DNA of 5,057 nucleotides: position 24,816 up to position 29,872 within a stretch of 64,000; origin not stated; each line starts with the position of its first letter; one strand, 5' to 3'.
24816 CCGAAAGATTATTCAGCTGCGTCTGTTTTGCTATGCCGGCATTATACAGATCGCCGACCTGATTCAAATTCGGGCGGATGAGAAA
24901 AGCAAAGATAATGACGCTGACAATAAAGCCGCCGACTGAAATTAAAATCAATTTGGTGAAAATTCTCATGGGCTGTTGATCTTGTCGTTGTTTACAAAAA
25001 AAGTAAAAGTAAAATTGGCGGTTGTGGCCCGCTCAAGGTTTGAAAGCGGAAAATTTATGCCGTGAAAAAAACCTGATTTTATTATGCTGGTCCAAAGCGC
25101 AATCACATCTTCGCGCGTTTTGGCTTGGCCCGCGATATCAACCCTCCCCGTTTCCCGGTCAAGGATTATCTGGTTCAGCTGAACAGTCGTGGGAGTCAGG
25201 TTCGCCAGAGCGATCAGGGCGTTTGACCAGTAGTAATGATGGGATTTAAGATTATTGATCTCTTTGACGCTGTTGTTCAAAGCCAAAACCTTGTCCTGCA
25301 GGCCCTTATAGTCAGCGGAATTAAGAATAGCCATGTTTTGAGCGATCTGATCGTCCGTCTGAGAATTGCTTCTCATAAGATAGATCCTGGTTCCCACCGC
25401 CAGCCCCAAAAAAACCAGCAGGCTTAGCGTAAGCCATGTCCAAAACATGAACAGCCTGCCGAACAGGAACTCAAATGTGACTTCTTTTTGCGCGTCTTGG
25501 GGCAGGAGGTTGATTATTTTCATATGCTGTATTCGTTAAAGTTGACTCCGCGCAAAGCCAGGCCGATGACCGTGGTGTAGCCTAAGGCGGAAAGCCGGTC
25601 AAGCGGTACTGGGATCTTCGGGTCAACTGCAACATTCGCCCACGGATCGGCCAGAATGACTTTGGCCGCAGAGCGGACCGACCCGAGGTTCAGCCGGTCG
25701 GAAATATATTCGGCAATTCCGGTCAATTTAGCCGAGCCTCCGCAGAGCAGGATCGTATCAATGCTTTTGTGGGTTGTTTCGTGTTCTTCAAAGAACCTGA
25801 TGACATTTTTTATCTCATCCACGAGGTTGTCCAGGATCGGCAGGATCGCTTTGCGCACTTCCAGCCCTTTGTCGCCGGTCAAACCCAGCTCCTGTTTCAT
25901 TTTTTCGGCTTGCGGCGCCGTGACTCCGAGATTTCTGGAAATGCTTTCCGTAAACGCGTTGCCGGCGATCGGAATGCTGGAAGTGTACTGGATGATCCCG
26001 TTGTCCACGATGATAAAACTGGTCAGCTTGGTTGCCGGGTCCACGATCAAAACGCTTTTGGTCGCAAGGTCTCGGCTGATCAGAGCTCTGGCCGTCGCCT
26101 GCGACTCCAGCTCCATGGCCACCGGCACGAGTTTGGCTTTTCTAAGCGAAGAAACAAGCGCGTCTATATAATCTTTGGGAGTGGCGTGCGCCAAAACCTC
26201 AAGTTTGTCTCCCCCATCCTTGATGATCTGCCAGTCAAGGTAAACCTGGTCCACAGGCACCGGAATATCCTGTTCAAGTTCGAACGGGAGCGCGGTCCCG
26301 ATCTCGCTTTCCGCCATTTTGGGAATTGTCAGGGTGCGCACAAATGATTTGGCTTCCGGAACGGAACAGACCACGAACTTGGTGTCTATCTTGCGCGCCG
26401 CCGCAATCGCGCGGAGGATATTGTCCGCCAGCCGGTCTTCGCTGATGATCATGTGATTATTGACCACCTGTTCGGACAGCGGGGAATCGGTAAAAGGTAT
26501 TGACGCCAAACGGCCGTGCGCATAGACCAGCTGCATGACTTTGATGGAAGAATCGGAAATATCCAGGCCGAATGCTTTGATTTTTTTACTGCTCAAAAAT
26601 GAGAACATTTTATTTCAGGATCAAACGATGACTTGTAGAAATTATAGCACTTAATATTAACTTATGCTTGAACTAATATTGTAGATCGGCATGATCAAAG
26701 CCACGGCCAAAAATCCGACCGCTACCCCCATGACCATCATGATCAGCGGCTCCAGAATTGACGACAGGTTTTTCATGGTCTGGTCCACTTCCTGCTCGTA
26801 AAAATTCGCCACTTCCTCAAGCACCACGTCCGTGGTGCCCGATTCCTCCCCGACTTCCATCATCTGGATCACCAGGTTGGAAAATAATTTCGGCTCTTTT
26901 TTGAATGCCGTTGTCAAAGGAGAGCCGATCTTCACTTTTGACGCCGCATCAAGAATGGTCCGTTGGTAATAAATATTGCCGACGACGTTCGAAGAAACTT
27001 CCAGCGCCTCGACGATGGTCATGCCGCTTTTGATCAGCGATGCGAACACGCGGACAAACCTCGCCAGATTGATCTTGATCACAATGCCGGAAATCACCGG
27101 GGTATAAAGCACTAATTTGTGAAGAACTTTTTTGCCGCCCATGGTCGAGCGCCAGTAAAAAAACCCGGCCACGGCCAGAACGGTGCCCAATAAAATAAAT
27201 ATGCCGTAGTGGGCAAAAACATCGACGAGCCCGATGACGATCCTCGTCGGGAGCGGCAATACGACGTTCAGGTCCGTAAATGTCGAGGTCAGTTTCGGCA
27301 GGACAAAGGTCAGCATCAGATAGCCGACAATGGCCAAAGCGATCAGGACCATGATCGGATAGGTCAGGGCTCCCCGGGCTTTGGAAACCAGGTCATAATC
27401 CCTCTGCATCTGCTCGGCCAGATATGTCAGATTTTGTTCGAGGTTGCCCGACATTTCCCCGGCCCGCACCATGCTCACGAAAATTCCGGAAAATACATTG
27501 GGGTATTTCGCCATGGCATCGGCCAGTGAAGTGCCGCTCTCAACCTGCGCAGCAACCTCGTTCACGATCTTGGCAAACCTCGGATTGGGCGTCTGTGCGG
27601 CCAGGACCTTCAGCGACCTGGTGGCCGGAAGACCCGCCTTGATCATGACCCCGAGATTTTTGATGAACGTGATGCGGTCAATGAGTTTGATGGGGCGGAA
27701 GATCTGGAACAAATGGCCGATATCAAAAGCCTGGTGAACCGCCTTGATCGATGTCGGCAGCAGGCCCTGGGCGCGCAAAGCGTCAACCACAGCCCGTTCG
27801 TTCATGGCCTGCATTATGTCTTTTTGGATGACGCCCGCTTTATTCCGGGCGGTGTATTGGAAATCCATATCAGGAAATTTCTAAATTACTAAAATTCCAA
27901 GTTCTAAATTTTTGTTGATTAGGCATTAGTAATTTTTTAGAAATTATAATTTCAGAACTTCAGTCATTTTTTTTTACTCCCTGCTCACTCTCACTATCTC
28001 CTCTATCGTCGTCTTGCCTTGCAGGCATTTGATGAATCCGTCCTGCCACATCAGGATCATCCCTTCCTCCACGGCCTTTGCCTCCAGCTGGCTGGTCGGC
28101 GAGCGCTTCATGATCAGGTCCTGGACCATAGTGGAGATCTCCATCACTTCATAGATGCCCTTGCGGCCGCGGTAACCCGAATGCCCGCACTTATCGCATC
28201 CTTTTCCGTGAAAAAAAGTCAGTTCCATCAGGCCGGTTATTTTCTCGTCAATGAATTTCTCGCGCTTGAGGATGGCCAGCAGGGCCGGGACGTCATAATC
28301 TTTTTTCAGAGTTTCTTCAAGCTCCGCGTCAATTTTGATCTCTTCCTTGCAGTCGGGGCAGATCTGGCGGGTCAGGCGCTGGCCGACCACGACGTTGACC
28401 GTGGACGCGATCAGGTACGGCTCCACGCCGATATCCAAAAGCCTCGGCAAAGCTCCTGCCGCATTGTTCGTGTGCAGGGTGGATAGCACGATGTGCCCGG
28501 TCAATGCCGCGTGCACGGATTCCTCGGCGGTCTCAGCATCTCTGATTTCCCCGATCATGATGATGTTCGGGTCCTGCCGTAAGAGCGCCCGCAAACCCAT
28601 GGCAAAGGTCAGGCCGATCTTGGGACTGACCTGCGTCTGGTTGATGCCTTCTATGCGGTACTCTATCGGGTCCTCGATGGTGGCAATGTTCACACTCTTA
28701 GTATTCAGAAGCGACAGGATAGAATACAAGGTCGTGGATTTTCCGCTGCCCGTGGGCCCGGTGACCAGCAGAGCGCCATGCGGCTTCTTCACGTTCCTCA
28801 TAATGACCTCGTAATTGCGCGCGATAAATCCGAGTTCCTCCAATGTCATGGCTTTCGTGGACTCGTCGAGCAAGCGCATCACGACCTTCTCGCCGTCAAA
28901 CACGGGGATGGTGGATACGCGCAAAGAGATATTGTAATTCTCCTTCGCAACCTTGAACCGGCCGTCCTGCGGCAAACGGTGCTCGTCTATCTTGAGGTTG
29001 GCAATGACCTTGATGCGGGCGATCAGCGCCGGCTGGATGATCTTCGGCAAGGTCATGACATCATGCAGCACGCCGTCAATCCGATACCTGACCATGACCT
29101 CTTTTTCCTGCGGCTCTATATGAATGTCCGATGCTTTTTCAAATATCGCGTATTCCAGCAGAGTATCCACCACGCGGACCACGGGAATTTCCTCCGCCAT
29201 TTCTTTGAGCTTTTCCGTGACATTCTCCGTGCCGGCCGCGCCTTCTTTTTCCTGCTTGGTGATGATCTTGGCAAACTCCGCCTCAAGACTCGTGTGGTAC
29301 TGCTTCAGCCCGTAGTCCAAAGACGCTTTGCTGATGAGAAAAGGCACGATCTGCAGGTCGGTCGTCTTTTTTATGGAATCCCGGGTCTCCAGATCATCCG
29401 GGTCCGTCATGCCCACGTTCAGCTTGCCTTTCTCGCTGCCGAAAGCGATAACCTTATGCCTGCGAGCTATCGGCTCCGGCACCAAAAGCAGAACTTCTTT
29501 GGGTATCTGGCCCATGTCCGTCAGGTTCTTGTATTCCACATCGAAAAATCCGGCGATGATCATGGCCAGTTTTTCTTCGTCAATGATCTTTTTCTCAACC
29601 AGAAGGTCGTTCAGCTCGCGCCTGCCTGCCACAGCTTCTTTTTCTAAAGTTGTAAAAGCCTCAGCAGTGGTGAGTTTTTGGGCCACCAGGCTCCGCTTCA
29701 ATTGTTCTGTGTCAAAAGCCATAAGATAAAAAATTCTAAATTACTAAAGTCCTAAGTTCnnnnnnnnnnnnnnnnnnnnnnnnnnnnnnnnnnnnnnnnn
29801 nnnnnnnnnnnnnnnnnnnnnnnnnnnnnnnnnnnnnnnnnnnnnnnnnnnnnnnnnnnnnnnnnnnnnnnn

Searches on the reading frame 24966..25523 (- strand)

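Call 95: search_protein_families(library=pfam, proteins=[window:24966-25523:-], max_evalue=0.00001)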
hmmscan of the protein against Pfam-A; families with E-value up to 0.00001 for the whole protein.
window:24966-25523:- (185 aa): 1 family
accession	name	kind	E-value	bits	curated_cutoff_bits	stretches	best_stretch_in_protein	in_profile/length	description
PF05137.18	PilN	-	8.3e-06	26.2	22.8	0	105-165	5-63/78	Fimbrial assembly protein (PilN)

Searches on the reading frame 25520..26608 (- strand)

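Call 95: search_protein_families(library=pfam, proteins=[window:25520-26608:-], max_evalue=0.00001)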
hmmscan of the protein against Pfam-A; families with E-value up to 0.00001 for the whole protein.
window:25520-26608:- (362 aa): 3 families
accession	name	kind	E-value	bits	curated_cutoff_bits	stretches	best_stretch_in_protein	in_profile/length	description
PF11104.14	PilM_2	-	1.5e-45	156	27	1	14-354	1-339/340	Type IV pilus assembly protein PilM;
PF14450.12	FtsA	-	5.5e-11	43.4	31.8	1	195-311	9-107/127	Cell division protein FtsA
PF06723.19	MreB_Mbl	-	1.2e-06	28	27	0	250-309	241-300/327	MreB/Mbl protein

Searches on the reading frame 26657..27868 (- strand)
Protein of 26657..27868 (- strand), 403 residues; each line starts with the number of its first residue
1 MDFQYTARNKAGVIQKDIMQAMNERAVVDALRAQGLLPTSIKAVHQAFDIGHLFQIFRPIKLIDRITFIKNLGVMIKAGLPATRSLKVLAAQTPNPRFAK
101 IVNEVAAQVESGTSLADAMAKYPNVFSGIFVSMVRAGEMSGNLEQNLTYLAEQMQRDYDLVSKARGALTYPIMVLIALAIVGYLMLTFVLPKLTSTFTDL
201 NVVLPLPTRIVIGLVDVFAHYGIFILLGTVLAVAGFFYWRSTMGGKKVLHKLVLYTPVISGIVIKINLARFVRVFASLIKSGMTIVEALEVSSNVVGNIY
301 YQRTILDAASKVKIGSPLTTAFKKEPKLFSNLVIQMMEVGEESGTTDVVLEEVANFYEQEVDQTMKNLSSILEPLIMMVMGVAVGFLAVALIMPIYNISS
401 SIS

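Call 95: search_protein_families(library=pfam, proteins=[window:26657-27868:-], max_evalue=0.00001)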
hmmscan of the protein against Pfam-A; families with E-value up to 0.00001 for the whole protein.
window:26657-27868:- (403 aa): 1 family
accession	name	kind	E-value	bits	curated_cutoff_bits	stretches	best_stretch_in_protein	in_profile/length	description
PF00482.28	T2SSF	-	4e-61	205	25.2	2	68-191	1-125/125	Type II secretion system (T2SS), protein F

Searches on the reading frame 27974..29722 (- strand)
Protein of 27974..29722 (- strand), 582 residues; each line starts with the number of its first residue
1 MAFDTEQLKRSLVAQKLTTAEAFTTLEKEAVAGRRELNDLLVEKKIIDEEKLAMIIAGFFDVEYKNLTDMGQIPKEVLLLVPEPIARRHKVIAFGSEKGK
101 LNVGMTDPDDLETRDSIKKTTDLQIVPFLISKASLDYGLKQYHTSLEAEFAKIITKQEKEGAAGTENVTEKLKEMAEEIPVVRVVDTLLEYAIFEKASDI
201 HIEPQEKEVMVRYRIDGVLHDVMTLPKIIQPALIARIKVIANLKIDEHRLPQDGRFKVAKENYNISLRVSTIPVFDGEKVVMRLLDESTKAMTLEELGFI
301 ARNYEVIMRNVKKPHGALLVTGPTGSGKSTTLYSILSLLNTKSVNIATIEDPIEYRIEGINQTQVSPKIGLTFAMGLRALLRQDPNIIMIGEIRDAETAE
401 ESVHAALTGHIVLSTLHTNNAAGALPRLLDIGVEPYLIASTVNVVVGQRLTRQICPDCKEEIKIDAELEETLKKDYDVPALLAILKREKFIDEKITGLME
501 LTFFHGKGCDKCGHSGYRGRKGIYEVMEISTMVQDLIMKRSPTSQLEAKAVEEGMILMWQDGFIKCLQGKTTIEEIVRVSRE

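Call 95: search_protein_families(library=pfam, proteins=[window:27974-29722:-], max_evalue=0.00001)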
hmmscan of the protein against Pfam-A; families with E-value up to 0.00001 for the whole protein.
window:27974-29722:- (582 aa): 2 families
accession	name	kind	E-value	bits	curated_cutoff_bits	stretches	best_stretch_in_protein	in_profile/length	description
PF00437.27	T2SSE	-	5.8e-129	430.4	24.9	1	176-578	3-370/370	Type II/IV secretion system protein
PF05157.20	MshEN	-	1.7e-11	44.4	23.1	1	72-142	12-83/90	MshEN domain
